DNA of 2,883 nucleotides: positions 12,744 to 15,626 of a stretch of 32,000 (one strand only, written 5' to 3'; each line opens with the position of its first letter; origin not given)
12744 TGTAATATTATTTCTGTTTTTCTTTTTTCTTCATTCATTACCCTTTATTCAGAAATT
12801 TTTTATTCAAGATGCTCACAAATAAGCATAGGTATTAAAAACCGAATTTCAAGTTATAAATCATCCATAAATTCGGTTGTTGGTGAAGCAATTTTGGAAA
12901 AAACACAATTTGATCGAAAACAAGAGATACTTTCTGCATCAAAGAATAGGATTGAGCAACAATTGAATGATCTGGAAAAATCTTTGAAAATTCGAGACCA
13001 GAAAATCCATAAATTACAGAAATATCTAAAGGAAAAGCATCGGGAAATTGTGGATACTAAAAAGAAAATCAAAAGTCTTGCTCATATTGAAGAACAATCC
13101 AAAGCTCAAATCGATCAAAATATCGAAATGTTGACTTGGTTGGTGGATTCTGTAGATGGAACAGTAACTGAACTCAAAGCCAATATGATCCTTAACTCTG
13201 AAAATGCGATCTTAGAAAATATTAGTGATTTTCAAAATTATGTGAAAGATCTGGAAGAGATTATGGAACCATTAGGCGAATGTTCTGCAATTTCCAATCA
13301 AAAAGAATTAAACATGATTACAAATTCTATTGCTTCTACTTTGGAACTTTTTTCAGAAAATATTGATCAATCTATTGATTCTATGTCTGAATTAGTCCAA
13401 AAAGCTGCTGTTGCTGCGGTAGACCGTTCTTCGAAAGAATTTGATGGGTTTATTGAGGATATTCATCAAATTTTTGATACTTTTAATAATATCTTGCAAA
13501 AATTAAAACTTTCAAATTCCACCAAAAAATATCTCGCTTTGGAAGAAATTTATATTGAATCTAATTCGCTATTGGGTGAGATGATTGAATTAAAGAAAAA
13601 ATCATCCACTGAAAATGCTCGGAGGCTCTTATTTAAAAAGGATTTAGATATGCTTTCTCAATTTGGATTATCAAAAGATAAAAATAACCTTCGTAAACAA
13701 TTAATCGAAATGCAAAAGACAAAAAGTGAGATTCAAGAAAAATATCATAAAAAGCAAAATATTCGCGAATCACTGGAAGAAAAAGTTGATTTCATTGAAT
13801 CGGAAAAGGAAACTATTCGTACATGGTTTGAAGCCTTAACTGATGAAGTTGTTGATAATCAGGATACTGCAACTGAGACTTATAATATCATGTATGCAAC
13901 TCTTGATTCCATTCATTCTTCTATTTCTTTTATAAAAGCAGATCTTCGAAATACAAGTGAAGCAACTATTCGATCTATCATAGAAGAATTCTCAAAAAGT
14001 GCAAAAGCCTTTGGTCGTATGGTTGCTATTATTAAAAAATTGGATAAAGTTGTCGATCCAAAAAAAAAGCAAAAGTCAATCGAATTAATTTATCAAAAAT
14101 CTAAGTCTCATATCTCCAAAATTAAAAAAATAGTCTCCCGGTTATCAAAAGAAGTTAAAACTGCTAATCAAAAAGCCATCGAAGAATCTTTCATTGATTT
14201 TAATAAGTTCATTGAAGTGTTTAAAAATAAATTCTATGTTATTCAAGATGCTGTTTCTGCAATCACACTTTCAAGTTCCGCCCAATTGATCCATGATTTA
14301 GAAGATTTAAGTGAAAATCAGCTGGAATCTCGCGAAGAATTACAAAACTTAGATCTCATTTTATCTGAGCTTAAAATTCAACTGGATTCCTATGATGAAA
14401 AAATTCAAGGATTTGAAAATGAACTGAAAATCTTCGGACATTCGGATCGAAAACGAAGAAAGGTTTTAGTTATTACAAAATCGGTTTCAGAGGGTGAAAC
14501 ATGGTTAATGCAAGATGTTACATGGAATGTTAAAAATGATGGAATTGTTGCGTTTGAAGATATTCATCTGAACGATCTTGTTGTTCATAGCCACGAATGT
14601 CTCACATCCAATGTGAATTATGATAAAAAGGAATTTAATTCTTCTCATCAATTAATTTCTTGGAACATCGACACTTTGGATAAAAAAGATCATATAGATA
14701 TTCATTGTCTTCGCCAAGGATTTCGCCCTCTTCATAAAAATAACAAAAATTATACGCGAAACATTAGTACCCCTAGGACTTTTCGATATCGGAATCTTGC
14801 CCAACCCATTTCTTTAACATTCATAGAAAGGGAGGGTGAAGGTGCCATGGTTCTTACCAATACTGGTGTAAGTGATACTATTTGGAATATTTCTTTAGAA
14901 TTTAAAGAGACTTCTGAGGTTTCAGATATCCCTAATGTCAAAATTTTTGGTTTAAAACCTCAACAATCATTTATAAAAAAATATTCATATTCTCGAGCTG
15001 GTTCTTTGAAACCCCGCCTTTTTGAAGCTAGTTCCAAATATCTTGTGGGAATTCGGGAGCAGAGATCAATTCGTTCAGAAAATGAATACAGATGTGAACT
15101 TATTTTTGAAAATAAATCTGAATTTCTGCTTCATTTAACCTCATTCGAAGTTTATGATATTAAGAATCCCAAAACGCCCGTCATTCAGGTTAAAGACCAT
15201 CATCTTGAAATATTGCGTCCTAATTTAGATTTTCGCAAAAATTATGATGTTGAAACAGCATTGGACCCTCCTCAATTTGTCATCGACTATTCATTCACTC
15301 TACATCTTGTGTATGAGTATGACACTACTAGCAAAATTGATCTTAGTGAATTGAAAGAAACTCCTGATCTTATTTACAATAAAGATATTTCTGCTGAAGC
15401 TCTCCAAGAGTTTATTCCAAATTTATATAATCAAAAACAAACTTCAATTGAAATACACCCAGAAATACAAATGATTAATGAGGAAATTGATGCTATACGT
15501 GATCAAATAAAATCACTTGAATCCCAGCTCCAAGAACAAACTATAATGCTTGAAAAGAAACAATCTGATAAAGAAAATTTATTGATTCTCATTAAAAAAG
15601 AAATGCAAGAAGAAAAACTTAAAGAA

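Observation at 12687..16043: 1118-aa rod-plus-beta-sandwich protein with polybasic tail (lamin/tether-like plan)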

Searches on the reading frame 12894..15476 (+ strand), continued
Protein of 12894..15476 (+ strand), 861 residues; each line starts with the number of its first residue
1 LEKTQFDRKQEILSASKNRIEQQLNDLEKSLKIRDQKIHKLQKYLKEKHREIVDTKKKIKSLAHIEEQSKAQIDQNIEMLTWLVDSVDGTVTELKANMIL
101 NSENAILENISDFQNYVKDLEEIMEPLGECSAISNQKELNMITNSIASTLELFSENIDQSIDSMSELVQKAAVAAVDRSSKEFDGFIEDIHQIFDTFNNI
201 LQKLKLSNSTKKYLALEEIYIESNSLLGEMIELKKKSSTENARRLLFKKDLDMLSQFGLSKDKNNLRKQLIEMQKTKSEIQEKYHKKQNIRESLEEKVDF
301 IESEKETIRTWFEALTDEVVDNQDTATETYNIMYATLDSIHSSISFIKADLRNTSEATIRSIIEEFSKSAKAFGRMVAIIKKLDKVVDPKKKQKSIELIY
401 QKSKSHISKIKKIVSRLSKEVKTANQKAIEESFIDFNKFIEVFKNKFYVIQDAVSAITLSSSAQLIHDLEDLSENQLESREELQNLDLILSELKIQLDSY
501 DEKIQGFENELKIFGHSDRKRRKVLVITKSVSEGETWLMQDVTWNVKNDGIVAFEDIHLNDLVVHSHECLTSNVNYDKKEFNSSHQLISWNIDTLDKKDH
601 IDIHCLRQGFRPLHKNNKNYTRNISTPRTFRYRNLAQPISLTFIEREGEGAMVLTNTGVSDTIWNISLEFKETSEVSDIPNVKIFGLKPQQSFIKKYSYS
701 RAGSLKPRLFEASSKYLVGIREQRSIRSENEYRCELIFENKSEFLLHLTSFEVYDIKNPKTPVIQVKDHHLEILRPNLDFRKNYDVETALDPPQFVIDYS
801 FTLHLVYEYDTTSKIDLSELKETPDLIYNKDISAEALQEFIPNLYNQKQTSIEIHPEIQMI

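Call 81: find_encoding_contigs(protein=P0006, flank=10000, max_places=2)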
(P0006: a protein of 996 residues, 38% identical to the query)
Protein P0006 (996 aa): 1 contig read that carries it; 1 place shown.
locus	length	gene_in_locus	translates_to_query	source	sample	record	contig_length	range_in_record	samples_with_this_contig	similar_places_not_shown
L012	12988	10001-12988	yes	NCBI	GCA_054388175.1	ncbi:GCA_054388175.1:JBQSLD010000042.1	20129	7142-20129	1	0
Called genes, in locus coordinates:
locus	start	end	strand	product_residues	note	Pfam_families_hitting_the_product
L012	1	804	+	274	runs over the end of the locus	PF00106:adh_short, PF01370:Epimerase, PF08659:KR, PF13561:adh_short_C2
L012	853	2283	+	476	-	PF00202:Aminotran_3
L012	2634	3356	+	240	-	-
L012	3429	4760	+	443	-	-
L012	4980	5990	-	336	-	PF00382:TFIIB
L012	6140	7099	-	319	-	PF02985:HEAT (faint), PF10363:RTP1_C1 (faint), PF13513:HEAT_EZ (faint), PF13646:HEAT_2, PF12717:Cnd1 (weak), PF13646:HEAT_2, PF03130:HEAT_PBS (weak), PF13646:HEAT_2, +3 more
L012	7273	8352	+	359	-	PF01398:JAB (faint)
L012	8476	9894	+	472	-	-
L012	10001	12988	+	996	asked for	?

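Call 82: search_protein_families(library=ncbifam, proteins=[P0021], max_evalue=0.01)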
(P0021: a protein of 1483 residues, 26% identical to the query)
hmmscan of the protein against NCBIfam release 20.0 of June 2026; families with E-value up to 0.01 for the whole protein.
P0021 (1483 aa): 20 families
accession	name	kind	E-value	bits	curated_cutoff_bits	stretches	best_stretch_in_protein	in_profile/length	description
TIGR02168.1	SMC_prok_B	equivalog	2.7e-185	618.3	567.35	4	959-1464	674-1181/1181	chromosome segregation protein SMC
TIGR02169.1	SMC_prok_A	equivalog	3.8e-184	614.4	729.4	6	1082-1464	785-1165/1165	chromosome segregation protein SMC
NF045487.1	ASRP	equivalog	8.4e-46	156.8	300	7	20-342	8-300/593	archaea-specific SMC-related protein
NF003034.1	PRK03918.1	equivalog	2.9e-27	95.1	700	4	4-250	3-236/878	DNA double-strand break repair ATPase Rad50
NF041035.1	Rad50_Halo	equivalog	3.4e-25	88.6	1000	4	4-452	3-441/883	DNA double-strand break repair ATPase Rad50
NF002572.0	PRK02224.1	equivalog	2.6e-23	82.3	1087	4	4-170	3-161/888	DNA double-strand break repair ATPase Rad50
TIGR04523.1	Mplasa_alph_rch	subfamily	1.8e-17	62.6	270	1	348-805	276-734/745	helix-rich protein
NF045780.1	TrlF_fam_ATP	equivalog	3.5e-14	52.5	350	2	11-444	297-729/944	TrlF family AAA-like ATPase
NF041034.1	Rad50_Sulf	equivalog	6e-12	44.3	1000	1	4-93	3-80/872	DNA double-strand break repair ATPase Rad50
NF002244.0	PRK01156.1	equivalog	5.9e-10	37.9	847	2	4-110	3-90/895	DNA double-strand break repair ATPase Rad50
NF053563.1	Rkd4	equivalog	1.9e-07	29.7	860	1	4-644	3-623/747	arcadin-4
TIGR02857.1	CydD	equivalog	2.6e-07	30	435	1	1374-1447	458-527/529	thiol reductant ABC exporter subunit CydD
NF010068.0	PRK13548.1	equivalog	3e-07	29.8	261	1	20-51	24-56/261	heme ABC transporter ATP-binding protein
TIGR00634.1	recN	equivalog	1.8e-06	27.2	407.85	1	19-402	15-374/563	DNA repair protein RecN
TIGR02204.1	MsbA_rel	hypoth_equivalog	5.4e-06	25.4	780.4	1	1375-1452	477-548/576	ABC transporter, permease/ATP-binding protein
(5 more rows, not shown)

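Call 90: search_solved_structures(query=P0021, max_evalue=0.01)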
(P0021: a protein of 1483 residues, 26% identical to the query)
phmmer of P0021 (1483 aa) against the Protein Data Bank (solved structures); distinct sequences matched with E-value up to 0.01: 68 (the best 60 are shown).
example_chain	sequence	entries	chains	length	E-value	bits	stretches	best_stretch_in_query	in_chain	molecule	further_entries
5xei_A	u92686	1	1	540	7.9e-121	408.3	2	1253-1473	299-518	Chromosome partition protein Smc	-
5xns_A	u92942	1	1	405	3.2e-105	356.6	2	1279-1473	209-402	Chromosome partition protein Smc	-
4i99_A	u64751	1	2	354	3e-94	320.3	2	1312-1474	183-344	Chromosome partition protein Smc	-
3zgx_A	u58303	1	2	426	3.6e-72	247.1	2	1263-1467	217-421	CHROMOSOME PARTITION PROTEIN SMC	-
5xg3_A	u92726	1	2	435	3.1e-71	244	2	1268-1467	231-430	Chromosome partition protein Smc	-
5h68_A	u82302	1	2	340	1.5e-61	212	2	1315-1470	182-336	Chromosome partition protein Smc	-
6qj1_A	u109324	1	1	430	4.4e-57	197.2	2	6-218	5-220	Structural maintenance of chromosomes protein,Structural maintenance of chromosomes protei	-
6qj0_A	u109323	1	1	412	1.4e-55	192.1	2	6-214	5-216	Structural maintenance of chromosomes protein,Structural maintenance of chromosomes protei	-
9f5w_A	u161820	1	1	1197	1.9e-54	188.4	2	3-494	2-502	Structural maintenance of chromosomes protein 2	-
8ro6_A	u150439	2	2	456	4e-50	174.1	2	1219-1455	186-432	Structural maintenance of chromosomes protein 1A (SMC1A)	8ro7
6yvu_A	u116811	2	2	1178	5.6e-50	173.6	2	4-226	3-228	Structural maintenance of chromosomes protein 2,Structural maintenance of chromosomes prot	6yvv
8roh_A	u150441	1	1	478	5.8e-50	173.6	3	3-222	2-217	Structural maintenance of chromosomes protein 3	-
6yvd_C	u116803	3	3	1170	6.1e-50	173.5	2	4-226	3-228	Structural maintenance of chromosomes protein 2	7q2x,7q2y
8p0a_A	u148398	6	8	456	9.4e-50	172.9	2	1219-1455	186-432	Structural maintenance of chromosomes protein 1A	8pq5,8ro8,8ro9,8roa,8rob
7qen_A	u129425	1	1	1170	1.4e-49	172.3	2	4-226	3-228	Structural maintenance of chromosomes protein 2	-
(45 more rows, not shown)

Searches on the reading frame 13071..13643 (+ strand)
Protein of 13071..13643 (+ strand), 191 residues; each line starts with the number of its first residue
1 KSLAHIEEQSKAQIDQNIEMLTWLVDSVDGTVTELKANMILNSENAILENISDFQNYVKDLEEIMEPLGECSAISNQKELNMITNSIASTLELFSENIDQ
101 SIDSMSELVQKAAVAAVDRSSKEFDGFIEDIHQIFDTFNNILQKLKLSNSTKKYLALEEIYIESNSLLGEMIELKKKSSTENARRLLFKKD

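Call 77: find_homologous_proteins(query=A6, max_evalue=0.001)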
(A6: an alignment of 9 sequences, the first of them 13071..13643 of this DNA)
Query A6 (9 sequences) (191 aa, profile of the alignment): 3 proteins with E <= 0.001 among 3297 candidates.
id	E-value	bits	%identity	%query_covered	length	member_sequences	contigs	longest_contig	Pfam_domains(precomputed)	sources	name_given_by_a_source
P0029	5.3e-64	233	26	75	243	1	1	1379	-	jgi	-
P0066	5.2e-30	122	48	77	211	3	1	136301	-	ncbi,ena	-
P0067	7.3e-15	73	88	34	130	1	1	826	-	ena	-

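Call 79: find_encoding_contigs(protein=P0066, flank=10000, max_places=2)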
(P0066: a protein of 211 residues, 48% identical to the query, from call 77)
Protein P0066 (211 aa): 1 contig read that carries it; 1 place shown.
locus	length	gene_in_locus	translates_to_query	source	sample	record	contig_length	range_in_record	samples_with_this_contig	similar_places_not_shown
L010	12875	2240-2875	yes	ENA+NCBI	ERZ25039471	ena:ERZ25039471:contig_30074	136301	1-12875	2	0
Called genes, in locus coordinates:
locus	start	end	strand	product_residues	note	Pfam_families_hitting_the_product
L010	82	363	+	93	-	PF00596:Aldolase_II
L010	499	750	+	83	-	PF00596:Aldolase_II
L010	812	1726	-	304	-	PF02784:Orn_Arg_deC_N, PF00278:Orn_DAP_Arg_deC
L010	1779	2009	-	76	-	PF02784:Orn_Arg_deC_N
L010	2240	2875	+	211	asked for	-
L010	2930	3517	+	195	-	-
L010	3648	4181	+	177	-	-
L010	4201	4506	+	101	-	-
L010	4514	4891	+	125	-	-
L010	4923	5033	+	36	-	-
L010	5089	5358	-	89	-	-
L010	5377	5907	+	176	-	-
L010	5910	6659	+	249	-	-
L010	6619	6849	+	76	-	-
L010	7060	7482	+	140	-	PF00083:Sugar_tr, PF07690:MFS_1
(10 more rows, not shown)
